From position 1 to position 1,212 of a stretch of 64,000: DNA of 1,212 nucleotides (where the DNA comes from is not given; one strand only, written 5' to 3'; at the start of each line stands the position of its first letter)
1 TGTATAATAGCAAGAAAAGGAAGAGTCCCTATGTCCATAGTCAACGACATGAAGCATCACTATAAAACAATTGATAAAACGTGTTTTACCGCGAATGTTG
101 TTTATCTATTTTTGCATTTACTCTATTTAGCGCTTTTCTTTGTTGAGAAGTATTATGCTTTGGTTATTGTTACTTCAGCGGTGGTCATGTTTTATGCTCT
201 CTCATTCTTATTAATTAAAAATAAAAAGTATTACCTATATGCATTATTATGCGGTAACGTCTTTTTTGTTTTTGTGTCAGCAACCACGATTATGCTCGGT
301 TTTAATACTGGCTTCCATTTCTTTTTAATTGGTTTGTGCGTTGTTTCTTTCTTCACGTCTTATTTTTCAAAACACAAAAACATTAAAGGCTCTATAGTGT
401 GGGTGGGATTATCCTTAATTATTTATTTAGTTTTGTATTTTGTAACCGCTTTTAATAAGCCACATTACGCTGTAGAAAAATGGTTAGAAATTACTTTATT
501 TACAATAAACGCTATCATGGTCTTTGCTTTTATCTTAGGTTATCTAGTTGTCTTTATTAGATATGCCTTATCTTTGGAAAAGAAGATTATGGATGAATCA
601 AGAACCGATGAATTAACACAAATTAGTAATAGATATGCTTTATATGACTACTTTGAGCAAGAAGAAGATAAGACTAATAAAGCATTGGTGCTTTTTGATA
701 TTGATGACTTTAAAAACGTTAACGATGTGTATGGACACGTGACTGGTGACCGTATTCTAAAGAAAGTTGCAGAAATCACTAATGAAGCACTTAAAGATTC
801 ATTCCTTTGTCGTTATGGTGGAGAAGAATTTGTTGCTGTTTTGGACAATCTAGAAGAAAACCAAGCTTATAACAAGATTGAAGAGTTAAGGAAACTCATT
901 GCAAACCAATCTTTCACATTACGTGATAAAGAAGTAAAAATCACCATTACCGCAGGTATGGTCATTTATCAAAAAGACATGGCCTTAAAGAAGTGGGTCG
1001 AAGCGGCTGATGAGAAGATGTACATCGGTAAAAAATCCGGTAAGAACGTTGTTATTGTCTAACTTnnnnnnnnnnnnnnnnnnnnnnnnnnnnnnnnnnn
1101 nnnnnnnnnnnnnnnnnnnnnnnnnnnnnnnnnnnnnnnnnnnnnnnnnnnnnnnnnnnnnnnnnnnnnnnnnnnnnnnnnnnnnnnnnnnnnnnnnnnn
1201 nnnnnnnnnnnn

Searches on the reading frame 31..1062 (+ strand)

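Call 6: search_protein_families(library=pfam, proteins=[window:31-1062:+], max_evalue=0.01)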
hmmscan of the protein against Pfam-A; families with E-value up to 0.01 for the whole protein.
window:31-1062:+ (343 aa): 2 families
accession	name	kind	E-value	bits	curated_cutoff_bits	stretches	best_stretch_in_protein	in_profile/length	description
PF00990.26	GGDEF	-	2.5e-33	115.6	23.8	1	192-339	3-160/161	Diguanylate cyclase, GGDEF domain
PF22335.1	Cas10-Cmr2_palm2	-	0.0029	18.2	27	1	245-340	48-131/133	Cas10/Cmr2, second palm domain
